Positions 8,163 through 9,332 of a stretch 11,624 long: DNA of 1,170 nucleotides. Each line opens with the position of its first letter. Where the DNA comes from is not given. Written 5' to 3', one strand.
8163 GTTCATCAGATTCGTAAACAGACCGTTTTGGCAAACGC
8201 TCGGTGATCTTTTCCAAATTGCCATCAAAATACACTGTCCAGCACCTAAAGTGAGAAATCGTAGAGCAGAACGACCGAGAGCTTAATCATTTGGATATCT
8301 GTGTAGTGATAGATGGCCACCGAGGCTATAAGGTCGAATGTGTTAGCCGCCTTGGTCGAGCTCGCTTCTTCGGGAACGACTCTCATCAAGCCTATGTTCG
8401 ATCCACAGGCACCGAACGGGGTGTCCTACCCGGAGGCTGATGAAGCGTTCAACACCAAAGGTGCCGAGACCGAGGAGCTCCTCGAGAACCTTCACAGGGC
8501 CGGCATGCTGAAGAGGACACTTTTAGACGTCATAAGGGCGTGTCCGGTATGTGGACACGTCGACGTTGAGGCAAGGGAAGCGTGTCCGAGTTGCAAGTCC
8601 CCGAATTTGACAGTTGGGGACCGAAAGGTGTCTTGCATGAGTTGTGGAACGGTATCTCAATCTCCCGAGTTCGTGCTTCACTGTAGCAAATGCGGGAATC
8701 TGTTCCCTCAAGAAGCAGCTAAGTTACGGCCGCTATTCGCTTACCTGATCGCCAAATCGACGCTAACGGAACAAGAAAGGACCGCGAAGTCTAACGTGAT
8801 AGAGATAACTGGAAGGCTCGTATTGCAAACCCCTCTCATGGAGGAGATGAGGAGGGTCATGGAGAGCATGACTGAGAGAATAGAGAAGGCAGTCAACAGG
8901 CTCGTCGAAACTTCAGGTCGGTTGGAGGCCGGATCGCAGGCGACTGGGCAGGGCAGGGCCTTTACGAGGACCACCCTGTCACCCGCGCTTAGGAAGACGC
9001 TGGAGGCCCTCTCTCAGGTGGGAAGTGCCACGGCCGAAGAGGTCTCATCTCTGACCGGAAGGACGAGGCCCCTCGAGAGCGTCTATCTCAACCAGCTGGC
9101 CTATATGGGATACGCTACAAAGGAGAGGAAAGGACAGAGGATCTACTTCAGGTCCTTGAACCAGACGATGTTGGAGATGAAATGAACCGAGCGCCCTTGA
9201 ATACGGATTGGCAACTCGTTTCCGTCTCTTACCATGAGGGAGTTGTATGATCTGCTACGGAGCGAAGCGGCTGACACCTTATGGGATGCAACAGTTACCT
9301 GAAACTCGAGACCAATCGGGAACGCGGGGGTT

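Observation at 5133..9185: Paralogous helical-domain plus double Zn-ribbon module in a membrane-tethered protein and a soluble wHTH protein: candidate sensor/regulator pair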

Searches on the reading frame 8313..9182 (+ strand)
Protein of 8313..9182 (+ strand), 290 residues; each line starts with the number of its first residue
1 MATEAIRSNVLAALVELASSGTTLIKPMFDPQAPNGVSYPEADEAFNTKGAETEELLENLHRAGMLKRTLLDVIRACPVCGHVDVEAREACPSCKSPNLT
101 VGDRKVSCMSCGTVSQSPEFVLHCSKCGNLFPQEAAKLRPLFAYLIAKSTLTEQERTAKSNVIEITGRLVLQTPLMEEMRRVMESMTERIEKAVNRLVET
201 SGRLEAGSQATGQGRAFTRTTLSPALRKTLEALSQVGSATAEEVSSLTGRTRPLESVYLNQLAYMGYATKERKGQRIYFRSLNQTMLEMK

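Call 4: search_protein_families(library=pfam, proteins=[window:8313-9182:+], max_evalue=1)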
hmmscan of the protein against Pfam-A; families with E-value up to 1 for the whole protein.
window:8313-9182:+ (290 aa): 23 families
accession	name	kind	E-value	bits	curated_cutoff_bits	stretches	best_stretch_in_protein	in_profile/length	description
PF18551.6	TackOD1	-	2.8e-20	73.1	32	2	14-128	14-131/188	Thaumarchaeal output domain 1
PF12172.15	zf-ChsH2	-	0.00037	20.6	23.2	1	74-99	11-36/37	ChsH2, rubredoxin-like zinc ribbon domain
PF01363.27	FYVE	-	0.001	19.6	27.8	1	86-114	6-33/67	FYVE zinc finger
PF10083.14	DUF2321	-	0.0014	18.7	24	1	76-194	28-141/157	Uncharacterized protein conserved in bacteria (DUF2321)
PF20376.4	DUF6671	-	0.0017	18.6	23.8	1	82-137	144-206/217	Domain of unknown function (DUF6671)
PF01978.25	TrmB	-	0.0026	18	25.6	1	230-278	14-62/68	Sugar-specific transcriptional regulator TrmB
PF13248.11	Zn_ribbon_3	-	0.0034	17.2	27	1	91-114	5-25/26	zinc-ribbon domain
PF08271.17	Zn_Ribbon_TF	-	0.0039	17.1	29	1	91-116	3-30/43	TFIIB zinc-binding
PF21349.2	RUBY_RBDX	-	0.0096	15.8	26.5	1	77-97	3-25/30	Rubrerythrin, rubredoxin-like domain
PF18912.6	DZR_2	-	0.02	15.1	27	1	76-127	9-55/56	Double zinc ribbon domain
PF12773.13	DZR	-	0.021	15.4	27.3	1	77-128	1-45/45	Double zinc ribbon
PF22979.2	HTH_69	-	0.12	12.7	27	1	34-69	24-59/69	Winged helix-turn-helix domain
PF15011.11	CA109-like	-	0.14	12.4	27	1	172-236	61-132/161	Ribosome biogenesis protein C1orf109-like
PF20711.2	DUF6825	-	0.25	12.3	27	0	183-210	15-42/105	Family of unknown function (DUF6825)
PF19769.4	CPxCG_zf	-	0.27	11.4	27.2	0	91-198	1-103/183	CPxCG-related zinc finger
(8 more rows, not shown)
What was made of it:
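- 8313..9185 (+): Gene B: soluble protein with a truncated TackOD1 module and a C-terminal wHTH (290 aa). Pfam TackOD1 E=2.8e-20 (call 4).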

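Call 12: find_homologous_proteins(query=window:8313-9182:+, max_evalue=0.001)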
Query window:8313-9182:+ (290 aa): 14 proteins with E <= 0.001 among 2876 candidates.
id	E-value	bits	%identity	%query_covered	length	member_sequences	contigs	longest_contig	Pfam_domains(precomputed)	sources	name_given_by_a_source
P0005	1.8e-183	626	100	100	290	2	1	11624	PF18551.7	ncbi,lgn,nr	ncbi:MAG: hypothetical protein NZ988_05575 [Thaumarchaeota archaeon]|nr:hypothetical protein [Candid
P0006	5.2e-146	503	80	100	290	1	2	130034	PF18551.7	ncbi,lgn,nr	ncbi:MAG: hypothetical protein NZ957_05165 [Thaumarchaeota archaeon]|nr:hypothetical protein [Candid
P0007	1.9e-128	446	71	98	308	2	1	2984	PF12172.15,PF01978.26,PF18551.7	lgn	-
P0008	1.6e-127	443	71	95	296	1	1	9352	PF12172.15,PF01978.26,PF18551.7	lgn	-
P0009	2.6e-73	265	47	93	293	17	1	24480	PF18551.7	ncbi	-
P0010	2.7e-73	265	47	94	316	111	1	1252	PF18551.7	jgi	jgi:predicted Zn-ribbon and HTH transcriptional regulator/DNA-binding transcriptional ArsR family re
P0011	6.6e-73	264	46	93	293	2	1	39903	PF18551.7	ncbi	-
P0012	7.3e-73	263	47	94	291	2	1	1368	PF18551.7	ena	-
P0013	8.6e-73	263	47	94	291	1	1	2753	PF18551.7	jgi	jgi:hypothetical protein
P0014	1.2e-72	263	46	94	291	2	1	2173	PF18551.7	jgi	jgi:DNA-binding transcriptional ArsR family regulator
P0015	2.8e-72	261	46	94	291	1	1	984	PF18551.7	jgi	jgi:predicted Zn-ribbon and HTH transcriptional regulator/DNA-binding transcriptional ArsR family re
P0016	1.0e-71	260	46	94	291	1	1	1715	PF18551.7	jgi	jgi:DNA-binding transcriptional ArsR family regulator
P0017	2.6e-70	255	46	94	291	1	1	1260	PF18551.7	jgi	jgi:hypothetical protein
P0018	1.2e-65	240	46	88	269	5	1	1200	PF18551.7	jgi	jgi:hypothetical protein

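Call 14: find_encoding_contigs(protein=P0011, flank=10000, max_places=3)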
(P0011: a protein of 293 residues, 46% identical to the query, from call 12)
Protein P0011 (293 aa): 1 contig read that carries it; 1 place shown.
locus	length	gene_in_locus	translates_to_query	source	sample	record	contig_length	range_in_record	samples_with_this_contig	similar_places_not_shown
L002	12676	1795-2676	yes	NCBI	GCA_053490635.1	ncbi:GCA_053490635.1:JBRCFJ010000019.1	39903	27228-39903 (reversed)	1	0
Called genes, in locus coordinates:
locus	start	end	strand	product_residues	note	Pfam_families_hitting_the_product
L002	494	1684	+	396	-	PF07690:MFS_1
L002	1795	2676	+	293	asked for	PF18551:TackOD1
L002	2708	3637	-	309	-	-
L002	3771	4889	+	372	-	PF04406:TP6A_N, PF23947:DUF7281 (faint), PF09664:DUF2399 (faint), PF21180:TOP6A-Spo11_Toprim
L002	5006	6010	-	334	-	PF18093:Trm5_N (weak), PF25133:TYW2_N_2, PF02005:TRM (weak), PF02475:TRM5-TYW2_MTfase, PF05175:MTS (weak)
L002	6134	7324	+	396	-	PF01798:Nop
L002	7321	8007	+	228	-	PF01269:Fibrillarin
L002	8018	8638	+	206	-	PF01351:RNase_HII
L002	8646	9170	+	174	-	PF03266:NTPase_1, PF13604:AAA_30 (weak)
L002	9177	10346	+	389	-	PF02005:TRM, PF09840:DUF2067 (weak)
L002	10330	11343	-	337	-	PF08240:ADH_N, PF16912:Glu_dehyd_C, PF00107:ADH_zinc_N, PF13460:NAD_binding_10 (weak), PF13602:ADH_zinc_N_2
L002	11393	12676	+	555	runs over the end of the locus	PF00117:GATase, PF07722:Peptidase_C26, PF02540:NAD_synthase (faint), PF00958:GMP_synt_C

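Call 15: find_encoding_contigs(protein=P0009, flank=10000, max_places=3)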
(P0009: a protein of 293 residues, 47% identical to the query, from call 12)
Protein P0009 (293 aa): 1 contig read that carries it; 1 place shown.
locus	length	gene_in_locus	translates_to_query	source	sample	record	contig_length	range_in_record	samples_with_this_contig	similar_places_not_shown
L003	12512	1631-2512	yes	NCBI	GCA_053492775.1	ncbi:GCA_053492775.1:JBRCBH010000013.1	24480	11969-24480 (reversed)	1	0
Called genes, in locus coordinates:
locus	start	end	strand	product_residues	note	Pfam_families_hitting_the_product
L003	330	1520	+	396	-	PF07690:MFS_1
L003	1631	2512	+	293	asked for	PF18551:TackOD1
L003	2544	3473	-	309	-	-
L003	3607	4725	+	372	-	PF04406:TP6A_N, PF23947:DUF7281 (faint), PF09664:DUF2399 (faint), PF21180:TOP6A-Spo11_Toprim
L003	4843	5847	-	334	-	PF18093:Trm5_N (weak), PF25133:TYW2_N_2, PF02005:TRM (weak), PF02475:TRM5-TYW2_MTfase, PF05175:MTS (weak)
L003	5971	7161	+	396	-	PF01798:Nop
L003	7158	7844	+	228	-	PF01269:Fibrillarin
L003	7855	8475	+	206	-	PF01351:RNase_HII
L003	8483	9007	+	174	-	PF03266:NTPase_1, PF13604:AAA_30 (weak)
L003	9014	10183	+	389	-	PF02005:TRM, PF09840:DUF2067 (weak)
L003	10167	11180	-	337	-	PF08240:ADH_N, PF16912:Glu_dehyd_C, PF00107:ADH_zinc_N, PF13460:NAD_binding_10 (weak), PF13602:ADH_zinc_N_2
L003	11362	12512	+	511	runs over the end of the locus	PF00117:GATase, PF07722:Peptidase_C26, PF02540:NAD_synthase (faint), PF00958:GMP_synt_C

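Call 20: search_protein_families(library=ncbifam, proteins=[window:8313-9182:+], max_evalue=0.1)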
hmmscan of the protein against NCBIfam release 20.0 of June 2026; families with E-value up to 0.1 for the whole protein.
window:8313-9182:+ (290 aa): 5 families
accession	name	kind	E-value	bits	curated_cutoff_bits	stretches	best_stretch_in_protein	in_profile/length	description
NF033788.1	HTH_metalloreg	subfamily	0.0016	18.2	55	1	227-284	14-71/77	metalloregulator ArsR/SmtB family transcription factor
NF033789.1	repress_SdpR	subfamily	0.0046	16.9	100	1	226-288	10-70/79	autorepressor SdpR family transcription factor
NF045767.1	RuberyRbr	equivalog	0.0098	15.9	200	1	54-98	139-184/194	rubrerythrin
NF033497.1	rubre_like_arch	subfamily_domain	0.026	14.3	32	0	108-129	3-24/34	rubrerythrin-like domain-containing protein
NF011302.0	PRK14714.1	equivalog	0.033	11.7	1791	1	75-153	681-755/1350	DNA-directed DNA polymerase II large subunit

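Call 21: find_related_loci(query=A2, collection=genome_contigs, flank=10000)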
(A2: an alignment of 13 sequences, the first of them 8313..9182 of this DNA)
Query A2 (290 aa) in genome_contigs; peptide patterns used: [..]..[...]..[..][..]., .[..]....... (x = any residue, [..] = any of these).
80 stretches matched a pattern; 12 encode a relative of the query (tblastn E <= 1e-3); 12 distinct loci.
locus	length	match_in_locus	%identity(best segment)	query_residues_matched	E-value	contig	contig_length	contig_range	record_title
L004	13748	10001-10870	80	1-290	3e-158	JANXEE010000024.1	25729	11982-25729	MAG: Candidatus Calditenuaceae archaeon isolate SKYB46 k141_322398, whole genome shotgun sequence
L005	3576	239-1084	46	1-279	3e-79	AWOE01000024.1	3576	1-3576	Candidatus Calditenuaceae archaeon JGI OTU-1 pSL4COM1_contig_28_0.24, whole genome shotgun sequence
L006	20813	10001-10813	46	12-279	5e-78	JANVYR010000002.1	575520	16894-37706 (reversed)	MAG: Candidatus Calditenuis fumarioli isolate 146_bin.25 NODE_5_length_575520_cov_24.587335, whole genome shotgun sequen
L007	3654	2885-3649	45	1-252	6e-69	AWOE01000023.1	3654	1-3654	Candidatus Calditenuaceae archaeon JGI OTU-1 pSL4COM1_contig_27_0.23, whole genome shotgun sequence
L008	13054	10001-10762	36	19-279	3e-45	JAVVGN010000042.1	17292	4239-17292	MAG: Candidatus Caldarchaeales archaeon isolate PSS.bin.6 NODE_449_length_17292_cov_35.435285, whole genome shotgun sequ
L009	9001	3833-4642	35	10-279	5e-45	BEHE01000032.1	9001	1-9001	Archaeon HR02 DNA, contig: NODE_2298_32, isolate: HRbin02, whole genome shotgun sequence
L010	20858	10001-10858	34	5-289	1e-44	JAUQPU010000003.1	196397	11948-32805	MAG: Thermoproteota archaeon isolate JZ-1.bins.71.201901 NODE_21_length_196397_cov_63.484445, whole genome shotgun seque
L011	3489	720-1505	35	17-279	2e-43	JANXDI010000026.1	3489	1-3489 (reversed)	MAG: Candidatus Calditenuaceae archaeon isolate SKYB103 k141_205913, whole genome shotgun sequence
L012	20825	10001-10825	35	6-279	8e-43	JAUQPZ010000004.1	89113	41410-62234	MAG: Thermoproteota archaeon isolate JZ-3.bins.124.201901 NODE_146_length_89113_cov_1.890702, whole genome shotgun seque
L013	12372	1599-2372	37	21-279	1e-42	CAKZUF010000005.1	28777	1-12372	MAG: uncultured archaeon isolate S1_Bin_METABAT__127_sub_1 genome assembly, contig: c_000000932410, whole genome shotgun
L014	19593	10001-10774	36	21-279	2e-42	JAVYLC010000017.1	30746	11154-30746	MAG: Nitrososphaerota archaeon isolate BF2_201808_bins_8 BF2_201808_bins_8_scaffold_17, whole genome shotgun sequence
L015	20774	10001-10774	35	21-279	6e-42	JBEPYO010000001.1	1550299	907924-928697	MAG: Nitrososphaerota archaeon isolate 03V1_S199.concoct.095 NODE_1_length_1550299_cov_2.969483, whole genome shotgun se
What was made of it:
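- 8313..9185 (+): Orthologues at 35-80% identity (calls 12, 21).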

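Call 24: predict_structure(alignment_id=A2)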
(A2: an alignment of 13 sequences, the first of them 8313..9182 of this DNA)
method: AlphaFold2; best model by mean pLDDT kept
length: 290 residues; sequences in the alignment: 13
mean_pLDDT: 57.6   pTM: 0.33
mean pLDDT of the five models: 57.6, 57.4, 56.8, 55.0, 53.7
residues with pLDDT >= 90: 5; 70-90: 74; 50-70: 109; < 50: 102
segments of 3 or more residues with pLDDT < 50: 1-11, 21-30, 149-220, 285-290
pLDDT, mean of each block of 10 residues (from residue 1): 40 52 42 55 63 64 61 65 67 71 66 69 71 57 54 28 23 36 46 40 26 28 77 88 88 76 81 85 51
secondary structure, 60 per line:
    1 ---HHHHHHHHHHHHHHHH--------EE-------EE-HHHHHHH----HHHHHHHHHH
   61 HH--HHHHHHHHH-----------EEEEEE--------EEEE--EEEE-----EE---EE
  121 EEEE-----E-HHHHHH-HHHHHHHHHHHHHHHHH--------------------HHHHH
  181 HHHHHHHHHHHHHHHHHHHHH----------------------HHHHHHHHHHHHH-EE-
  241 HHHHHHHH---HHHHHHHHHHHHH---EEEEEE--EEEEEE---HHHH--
elements in order: H4-19 H40-46 H51-62 H65-73 E85-90 E99-102 E105-108 E119-124 H132-137 H139-155 H176-201 H224-236 H241-248 H252-264 E268-273 E276-281 H285-288
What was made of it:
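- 8706..8915 (+): B residues 132-201: helical linker, a putative coiled coil predicted with low confidence. AF2 helices 139-155 and 176-201, pLDDT below 50 (call 24).
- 8973..9164 (+): B residues 221-284: ArsR/TrmB/MarR-like winged helix-turn-helix. AF2 pLDDT 77-88 with H-H-H-E-E topology (call 24).
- On ArsR/SmtB or TrmB winged-helix transcription factor (B): AF2 residues 221-284 have pLDDT 77-88 (call 24).
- Tried and rejected: The AF2 model of B was poor outside the wHTH (call 24), so its Zn-ribbon and linker geometry was not interpreted.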

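Call 33: search_protein_families(library=pfam, proteins=[L015:3827-4723:+, L015:4711-5508:-, L015:5676-6149:+, L015:6199-7098:-, L015:7132-8331:+, L015:8590-9780:+, L015:9896-10789:+, L015:10835-11482:+, L015:11525-12901:+, L015:12901-13503:+], max_evalue=0.001)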
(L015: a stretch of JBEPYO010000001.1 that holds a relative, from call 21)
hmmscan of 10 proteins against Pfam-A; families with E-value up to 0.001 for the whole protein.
L015:3827-4723:+ (299 aa): 2 families
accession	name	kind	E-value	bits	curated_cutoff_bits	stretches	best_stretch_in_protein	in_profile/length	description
PF00753.33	Lactamase_B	-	1e-27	97.8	22.7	1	23-221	5-196/196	Metallo-beta-lactamase superfamily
PF12706.13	Lactamase_B_2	-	2.3e-06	27.8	27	1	38-175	5-132/200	Beta-lactamase superfamily domain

L015:4711-5508:- (266 aa): 2 families
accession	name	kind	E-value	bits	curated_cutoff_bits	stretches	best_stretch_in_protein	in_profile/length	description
PF00149.33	Metallophos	-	2.5e-25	90.5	21.5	1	34-224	4-191/191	Calcineurin-like phosphoesterase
PF12850.12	Metallophos_2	-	0.00026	21.5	27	1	34-105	4-71/154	Calcineurin-like phosphoesterase superfamily domain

L015:5676-6149:+ (158 aa): 1 family
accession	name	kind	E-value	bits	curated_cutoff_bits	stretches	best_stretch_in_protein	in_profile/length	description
PF01814.28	Hemerythrin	-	3.1e-16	60.4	25.3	1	25-146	3-127/127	Hemerythrin HHE cation binding domain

L015:6199-7098:- (300 aa): 1 family
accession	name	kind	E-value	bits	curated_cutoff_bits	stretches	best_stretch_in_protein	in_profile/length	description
PF02830.23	V4R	-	0.00025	21.5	31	1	260-298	23-60/62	V4R domain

L015:7132-8331:+ (400 aa): 0 families

L015:8590-9780:+ (397 aa): 1 family
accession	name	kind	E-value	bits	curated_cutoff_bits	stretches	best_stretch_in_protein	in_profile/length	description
PF07690.21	MFS_1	-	4.4e-25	88.8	33.4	1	18-353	2-344/347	Major Facilitator Superfamily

L015:9896-10789:+ (298 aa): 4 families
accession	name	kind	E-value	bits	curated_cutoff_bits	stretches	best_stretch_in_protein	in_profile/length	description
PF18551.6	TackOD1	-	8.3e-10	39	32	1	49-113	33-97/188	Thaumarchaeal output domain 1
PF12773.13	DZR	-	0.00051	20.6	27.3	0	93-146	1-45/45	Double zinc ribbon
PF07191.17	Zn_ribbon_6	-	0.00064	20.1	25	0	125-153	2-30/67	Double zinc ribbon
PF13248.11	Zn_ribbon_3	-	0.00084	19.2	27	0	92-113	4-25/26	zinc-ribbon domain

L015:10835-11482:+ (216 aa): 5 families
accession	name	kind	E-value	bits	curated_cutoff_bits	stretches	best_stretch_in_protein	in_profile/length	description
PF13419.12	HAD_2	-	1.4e-25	90.9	23.8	1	6-185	1-177/178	Haloacid dehalogenase-like hydrolase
PF00702.32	Hydrolase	-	6.6e-24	85.8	26.4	1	6-180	4-191/191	haloacid dehalogenase-like hydrolase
PF13242.12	Hydrolase_like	-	3.5e-09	36.9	22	1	143-206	4-70/75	HAD-hyrolase-like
PF12710.13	HAD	-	1e-05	26.5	27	1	6-128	1-130/189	haloacid dehalogenase-like hydrolase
PF13344.12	Hydrolase_6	-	0.00022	21.7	27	0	90-115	17-42/101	Haloacid dehalogenase-like hydrolase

L015:11525-12901:+ (459 aa): 2 families
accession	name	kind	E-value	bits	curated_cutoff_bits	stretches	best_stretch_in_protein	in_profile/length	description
PF13660.11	DUF4147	-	1.5e-73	247.6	23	1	28-266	2-233/234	Domain of unknown function (DUF4147)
PF05161.18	MOFRL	-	5.2e-37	126.7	28.3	1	346-450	2-106/106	MOFRL family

L015:12901-13503:+ (201 aa): 1 family
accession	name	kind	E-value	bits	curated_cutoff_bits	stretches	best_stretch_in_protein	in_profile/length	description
PF01814.28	Hemerythrin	-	5.3e-21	75.9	25.3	1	31-161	6-126/127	Hemerythrin HHE cation binding domain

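Call 34: search_protein_families(library=pfam, proteins=[L006:28-645:+, L006:645-1223:+, L006:1223-2620:+, L006:2684-4477:+, L006:4507-5664:-, L006:5651-6151:-, L006:6177-7637:-, L006:8679-9866:+, L006:9980-10855:+, L006:11370-13073:+], max_evalue=0.001)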
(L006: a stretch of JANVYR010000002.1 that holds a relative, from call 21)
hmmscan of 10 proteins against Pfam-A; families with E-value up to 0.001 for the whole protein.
L006:28-645:+ (206 aa): 0 families

L006:645-1223:+ (193 aa): 0 families

L006:1223-2620:+ (466 aa): 0 families

L006:2684-4477:+ (598 aa): 4 families
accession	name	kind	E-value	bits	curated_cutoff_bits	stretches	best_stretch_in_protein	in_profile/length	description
PF00437.27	T2SSE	-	3.5e-33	115.2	24.9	1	232-394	104-257/370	Type II/IV secretion system protein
PF13401.12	AAA_22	-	0.00079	20.2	27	0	270-357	4-92/130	AAA domain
PF01580.24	FtsK_SpoIIIE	-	0.00079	19.4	24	0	272-291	40-59/221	FtsK/SpoIIIE family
PF13555.12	AAA_29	-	0.00092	19.4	27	0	271-297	22-48/61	P-loop containing region of AAA domain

L006:4507-5664:- (386 aa): 0 families

L006:5651-6151:- (167 aa): 0 families

L006:6177-7637:- (487 aa): 1 family
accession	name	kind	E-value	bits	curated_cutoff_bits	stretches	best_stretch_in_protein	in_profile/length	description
PF00571.33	CBS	-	2.1e-05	25.2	24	0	225-273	8-56/57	CBS domain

L006:8679-9866:+ (396 aa): 3 families
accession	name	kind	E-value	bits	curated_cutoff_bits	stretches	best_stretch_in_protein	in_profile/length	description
PF07690.21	MFS_1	-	7.7e-36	124.1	33.4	1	26-351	12-345/347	Major Facilitator Superfamily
PF12832.13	MFS_1_like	-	2.7e-07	30.4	25.2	1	33-168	235-372/373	MFS_1 like family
PF00083.30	Sugar_tr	-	0.00058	19.3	22.3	1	64-186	65-193/452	Sugar (and other) transporter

L006:9980-10855:+ (292 aa): 3 families
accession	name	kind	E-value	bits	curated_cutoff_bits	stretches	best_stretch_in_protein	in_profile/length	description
PF18551.6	TackOD1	-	3.1e-18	66.4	32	1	13-98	17-102/188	Thaumarchaeal output domain 1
PF01978.25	TrmB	-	0.00021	21.5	25.6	1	229-283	14-67/68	Sugar-specific transcriptional regulator TrmB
PF18912.6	DZR_2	-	0.00098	19.3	27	0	71-121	8-53/56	Double zinc ribbon domain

L006:11370-13073:+ (568 aa): 4 families
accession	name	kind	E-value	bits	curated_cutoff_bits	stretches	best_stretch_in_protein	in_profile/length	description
PF21180.3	TOP6A-Spo11_Toprim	-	1.7e-47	162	24.1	1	398-562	2-170/170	Topoisomerase 6 subunit A/Spo11, Toprim domain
PF04406.19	TP6A_N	-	2.8e-16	59.5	26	1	281-344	2-62/62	Type IIB DNA topoisomerase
PF23947.1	DUF7281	-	3.5e-05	23.9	27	1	390-472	37-120/183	Domain of unknown function (DUF7281)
PF09664.16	DUF2399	-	4.4e-05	23.7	23.4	1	395-468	19-89/152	Protein of unknown function C-terminus (DUF2399)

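Call 55: fold_search(model_id=the predicted structure, library=pdb)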
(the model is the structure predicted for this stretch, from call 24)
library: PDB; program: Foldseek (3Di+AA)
matches with E <= 10: 1585; with E <= 0.001: 1
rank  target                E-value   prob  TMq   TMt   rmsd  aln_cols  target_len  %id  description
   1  5k5q_C                8.0e-04  1.00  0.20  0.57  11.1        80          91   26  Structure of AspA-DNA complex: novel centromere bindng protein-centromere complex (released 2016-06-01)
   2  5k5q_B                1.1e-03  1.00  0.20  0.56  10.6        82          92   26  Structure of AspA-DNA complex: novel centromere bindng protein-centromere complex (released 2016-06-01)
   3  6uvu_A                1.2e-03  1.00  0.20  0.48   9.7        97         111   18  Crystal structure of the AntR antimony-specific transcriptional repressor (released 2020-11-04)
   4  4rs8_B                1.4e-03  1.00  0.20  0.62   3.3        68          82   28  Apo structure of novel pNOB8 plasmid centromere binding protein (released 2015-09-16)
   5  6uvu_B                1.4e-03  1.00  0.20  0.48   9.7        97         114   18  Crystal structure of the AntR antimony-specific transcriptional repressor (released 2020-11-04)
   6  4rs8_A                1.5e-03  1.00  0.20  0.62   3.0        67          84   28  Apo structure of novel pNOB8 plasmid centromere binding protein (released 2015-09-16)
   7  5k5q_A                1.7e-03  1.00  0.20  0.58   6.8        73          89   26  Structure of AspA-DNA complex: novel centromere bindng protein-centromere complex (released 2016-06-01)
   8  5k5q_D                2.4e-03  1.00  0.20  0.57  10.5        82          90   26  Structure of AspA-DNA complex: novel centromere bindng protein-centromere complex (released 2016-06-01)
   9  5k5o_C                2.6e-03  1.00  0.21  0.63   9.6        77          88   26  Structure of AspA-26mer DNA complex (released 2016-06-15)
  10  3cuo_C                6.2e-03  1.00  0.20  0.55   3.2        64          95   23  Crystal structure of the predicted DNA-binding transcriptional regulator from E. coli (released 2008-06-17)
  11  3cuo_D                6.2e-03  1.00  0.20  0.57  10.9       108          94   18  Crystal structure of the predicted DNA-binding transcriptional regulator from E. coli (released 2008-06-17)
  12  5ey0_B                6.2e-03  0.66  0.19  0.22  19.7       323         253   12  Crystal structure of CodY from Staphylococcus aureus with GTP and Ile (released 2016-09-14)
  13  3gw2                  7.4e-03  1.00  0.19  0.55   2.8        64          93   23  Crystal structure of possible transcriptional regulatory protein (fragment 1-100) from Mycobacterium bovis. Northeast St (released 2009-04-21)
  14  1s3j_B                7.4e-03  1.00  0.22  0.43  13.6       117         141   12  X-ray crystal structure of YusO protein from Bacillus subtilis (released 2004-04-13)
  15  6pco_B                7.8e-03  1.00  0.22  0.46   2.7        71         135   13  Mechanism for regulation of DNA binding of Bordetella bronchiseptica BpsR by 6-hydroxynicotinic acid (released 2019-11-06)
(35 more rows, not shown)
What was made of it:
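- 8973..9164 (+): Foldseek hits AspA, AntR, ArsR, MarR and NolR at probability 1.0 (call 55).
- On ArsR/SmtB or TrmB winged-helix transcription factor (B): Foldseek hits AspA, AntR, ArsR, NolR and MarR at probability 1.0 (call 55).
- Closest known: ArsR/SmtB, TrmB and MarR type winged-helix regulators encoded next to transporter genes. Same: B's C-terminal domain has this fold (call 55).
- Checked: wHTH of B: confirmed (pLDDT 77-88, call 24; Foldseek hits to AspA, AntR, ArsR and MarR, call 55).
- B's wHTH: calls 24 and 55.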

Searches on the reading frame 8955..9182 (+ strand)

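Call 72: search_protein_families(library=pfam, proteins=[window:8955-9182:+], max_evalue=10)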
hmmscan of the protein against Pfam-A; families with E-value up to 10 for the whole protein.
window:8955-9182:+ (76 aa): 2 families
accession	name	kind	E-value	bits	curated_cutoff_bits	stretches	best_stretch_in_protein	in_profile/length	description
PF01978.25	TrmB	-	0.0012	19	25.6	1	15-64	13-62/68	Sugar-specific transcriptional regulator TrmB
PF00633.29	HHH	-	0.17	12.2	24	1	8-30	5-27/30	Helix-hairpin-helix motif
